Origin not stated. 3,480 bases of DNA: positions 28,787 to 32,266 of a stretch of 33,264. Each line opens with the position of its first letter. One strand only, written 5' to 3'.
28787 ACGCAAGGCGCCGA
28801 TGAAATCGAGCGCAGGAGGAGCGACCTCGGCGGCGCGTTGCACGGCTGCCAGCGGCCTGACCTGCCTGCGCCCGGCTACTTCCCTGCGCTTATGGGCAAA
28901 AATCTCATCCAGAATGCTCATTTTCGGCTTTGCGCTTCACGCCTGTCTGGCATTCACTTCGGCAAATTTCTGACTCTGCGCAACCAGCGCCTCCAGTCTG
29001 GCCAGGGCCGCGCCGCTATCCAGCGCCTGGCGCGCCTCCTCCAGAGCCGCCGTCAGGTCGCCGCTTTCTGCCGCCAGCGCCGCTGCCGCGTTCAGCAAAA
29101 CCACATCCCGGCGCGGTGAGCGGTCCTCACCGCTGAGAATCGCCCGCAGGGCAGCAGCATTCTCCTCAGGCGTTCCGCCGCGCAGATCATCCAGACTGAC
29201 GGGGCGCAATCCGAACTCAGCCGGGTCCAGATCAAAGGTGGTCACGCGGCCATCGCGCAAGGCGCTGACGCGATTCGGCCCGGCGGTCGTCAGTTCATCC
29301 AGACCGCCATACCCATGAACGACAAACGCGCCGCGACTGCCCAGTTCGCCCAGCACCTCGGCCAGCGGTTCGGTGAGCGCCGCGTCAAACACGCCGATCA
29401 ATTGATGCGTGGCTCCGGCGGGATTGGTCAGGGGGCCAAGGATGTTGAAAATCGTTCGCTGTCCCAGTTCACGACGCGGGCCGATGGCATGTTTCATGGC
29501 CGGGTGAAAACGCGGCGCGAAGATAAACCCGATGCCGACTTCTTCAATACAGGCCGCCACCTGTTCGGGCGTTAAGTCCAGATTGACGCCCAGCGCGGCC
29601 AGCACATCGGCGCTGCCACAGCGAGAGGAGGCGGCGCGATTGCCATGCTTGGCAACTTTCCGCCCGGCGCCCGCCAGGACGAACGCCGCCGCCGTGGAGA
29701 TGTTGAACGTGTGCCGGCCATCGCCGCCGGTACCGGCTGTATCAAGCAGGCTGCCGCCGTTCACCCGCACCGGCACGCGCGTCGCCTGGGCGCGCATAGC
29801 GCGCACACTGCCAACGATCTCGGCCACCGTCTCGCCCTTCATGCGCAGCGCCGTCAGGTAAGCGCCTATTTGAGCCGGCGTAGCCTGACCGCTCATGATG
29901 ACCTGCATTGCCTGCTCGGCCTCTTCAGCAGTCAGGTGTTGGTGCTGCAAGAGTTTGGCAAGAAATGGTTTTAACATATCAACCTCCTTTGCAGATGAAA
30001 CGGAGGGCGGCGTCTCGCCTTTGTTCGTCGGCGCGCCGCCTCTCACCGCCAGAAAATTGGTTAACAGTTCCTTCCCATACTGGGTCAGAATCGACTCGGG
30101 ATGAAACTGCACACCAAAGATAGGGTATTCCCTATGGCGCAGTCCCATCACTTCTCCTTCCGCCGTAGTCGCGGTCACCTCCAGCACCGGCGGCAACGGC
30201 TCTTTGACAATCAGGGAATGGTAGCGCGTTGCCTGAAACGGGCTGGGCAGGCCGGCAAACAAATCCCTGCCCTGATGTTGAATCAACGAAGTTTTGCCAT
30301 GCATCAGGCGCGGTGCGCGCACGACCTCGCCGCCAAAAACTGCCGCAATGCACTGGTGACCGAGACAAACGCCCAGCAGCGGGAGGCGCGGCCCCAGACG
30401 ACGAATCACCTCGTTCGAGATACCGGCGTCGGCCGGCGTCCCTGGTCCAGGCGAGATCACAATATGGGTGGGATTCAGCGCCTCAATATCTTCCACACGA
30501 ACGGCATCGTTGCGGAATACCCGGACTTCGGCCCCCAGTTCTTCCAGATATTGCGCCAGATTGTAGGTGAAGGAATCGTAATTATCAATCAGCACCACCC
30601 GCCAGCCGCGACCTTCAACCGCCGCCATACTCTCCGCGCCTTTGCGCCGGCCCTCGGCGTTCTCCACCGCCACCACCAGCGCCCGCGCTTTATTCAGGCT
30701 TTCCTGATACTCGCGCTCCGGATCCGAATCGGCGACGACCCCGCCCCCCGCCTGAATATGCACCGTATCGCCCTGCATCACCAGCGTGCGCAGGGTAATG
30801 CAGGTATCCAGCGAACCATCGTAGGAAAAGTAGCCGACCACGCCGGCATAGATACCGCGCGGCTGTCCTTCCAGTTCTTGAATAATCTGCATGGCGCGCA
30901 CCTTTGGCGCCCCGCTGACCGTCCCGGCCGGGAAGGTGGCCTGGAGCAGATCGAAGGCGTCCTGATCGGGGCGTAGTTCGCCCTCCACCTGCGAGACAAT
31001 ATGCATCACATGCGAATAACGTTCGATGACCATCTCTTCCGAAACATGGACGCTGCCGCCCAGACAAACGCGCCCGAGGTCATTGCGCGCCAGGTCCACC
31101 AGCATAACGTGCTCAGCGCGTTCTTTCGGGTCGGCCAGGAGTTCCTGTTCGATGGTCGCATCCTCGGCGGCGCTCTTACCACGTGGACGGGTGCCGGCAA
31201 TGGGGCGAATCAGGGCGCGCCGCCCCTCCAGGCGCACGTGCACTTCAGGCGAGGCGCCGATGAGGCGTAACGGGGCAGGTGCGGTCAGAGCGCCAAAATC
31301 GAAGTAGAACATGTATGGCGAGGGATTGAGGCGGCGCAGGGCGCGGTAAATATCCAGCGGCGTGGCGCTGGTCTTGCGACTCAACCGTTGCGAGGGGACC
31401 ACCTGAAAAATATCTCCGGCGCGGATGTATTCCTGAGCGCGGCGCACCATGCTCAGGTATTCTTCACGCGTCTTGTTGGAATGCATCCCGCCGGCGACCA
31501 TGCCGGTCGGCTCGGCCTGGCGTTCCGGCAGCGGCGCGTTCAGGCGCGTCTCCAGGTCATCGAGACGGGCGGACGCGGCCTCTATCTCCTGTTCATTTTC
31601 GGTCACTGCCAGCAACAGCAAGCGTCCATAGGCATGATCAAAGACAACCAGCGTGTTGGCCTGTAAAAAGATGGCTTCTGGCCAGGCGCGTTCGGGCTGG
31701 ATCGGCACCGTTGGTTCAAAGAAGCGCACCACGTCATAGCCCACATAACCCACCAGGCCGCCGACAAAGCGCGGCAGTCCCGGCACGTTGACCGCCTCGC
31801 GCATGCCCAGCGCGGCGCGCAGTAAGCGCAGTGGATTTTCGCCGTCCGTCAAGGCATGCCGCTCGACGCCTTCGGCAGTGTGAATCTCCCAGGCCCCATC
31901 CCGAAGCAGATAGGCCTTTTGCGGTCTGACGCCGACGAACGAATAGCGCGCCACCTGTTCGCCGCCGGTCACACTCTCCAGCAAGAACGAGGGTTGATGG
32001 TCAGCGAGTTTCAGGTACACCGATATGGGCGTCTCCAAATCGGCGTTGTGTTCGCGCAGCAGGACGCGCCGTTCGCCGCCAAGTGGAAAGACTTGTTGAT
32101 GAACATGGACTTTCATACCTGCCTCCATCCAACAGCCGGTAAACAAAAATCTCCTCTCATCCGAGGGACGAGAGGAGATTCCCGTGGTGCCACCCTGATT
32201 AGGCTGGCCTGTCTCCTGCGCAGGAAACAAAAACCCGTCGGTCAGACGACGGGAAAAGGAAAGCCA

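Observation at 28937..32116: Single-ORF TrpE-TrpG-TrpD triple fusion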

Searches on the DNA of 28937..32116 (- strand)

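Call 39: search_rna_families(sources=[L001, L003, L082, L085, L086, L087, L088, L089, L090], threshold=gathering)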
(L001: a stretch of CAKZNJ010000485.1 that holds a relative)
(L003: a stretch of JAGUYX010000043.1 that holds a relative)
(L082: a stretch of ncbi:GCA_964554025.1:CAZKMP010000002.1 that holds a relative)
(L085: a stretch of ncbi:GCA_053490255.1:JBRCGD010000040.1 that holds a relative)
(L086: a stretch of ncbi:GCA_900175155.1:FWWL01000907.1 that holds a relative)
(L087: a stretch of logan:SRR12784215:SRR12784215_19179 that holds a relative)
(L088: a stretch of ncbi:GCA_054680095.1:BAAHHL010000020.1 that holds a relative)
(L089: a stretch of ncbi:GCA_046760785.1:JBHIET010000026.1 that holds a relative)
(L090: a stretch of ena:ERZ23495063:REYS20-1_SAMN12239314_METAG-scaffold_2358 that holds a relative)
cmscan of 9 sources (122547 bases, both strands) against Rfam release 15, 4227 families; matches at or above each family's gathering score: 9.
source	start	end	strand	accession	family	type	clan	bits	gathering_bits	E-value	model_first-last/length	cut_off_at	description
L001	5604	5918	+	RF00230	T-box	Cis-reg; leader;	-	123.5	93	1.3e-26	1-219/219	no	T-box leader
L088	972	1281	+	RF00230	T-box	Cis-reg; leader;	-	118.3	93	2.8e-25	1-219/219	no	T-box leader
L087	5636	5946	+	RF00230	T-box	Cis-reg; leader;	-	113.1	93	6.3e-24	1-219/219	no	T-box leader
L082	9627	9951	+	RF00230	T-box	Cis-reg; leader;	-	106.1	93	4e-22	1-219/219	no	T-box leader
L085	5621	5956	+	RF00230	T-box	Cis-reg; leader;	-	101.2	93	6.9e-21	1-219/219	no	T-box leader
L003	470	797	+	RF00230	T-box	Cis-reg; leader;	-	99.8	93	1.6e-20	1-219/219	no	T-box leader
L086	5646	5959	+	RF00230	T-box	Cis-reg; leader;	-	94.8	93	3.2e-19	1-219/219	no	T-box leader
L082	7969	8042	-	RF00005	tRNA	Gene; tRNA;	CL00001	66.7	29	4.7e-12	1-71/71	no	tRNA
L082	7285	7372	-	RF00005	tRNA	Gene; tRNA;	CL00001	59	29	6.6e-10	1-71/71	no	tRNA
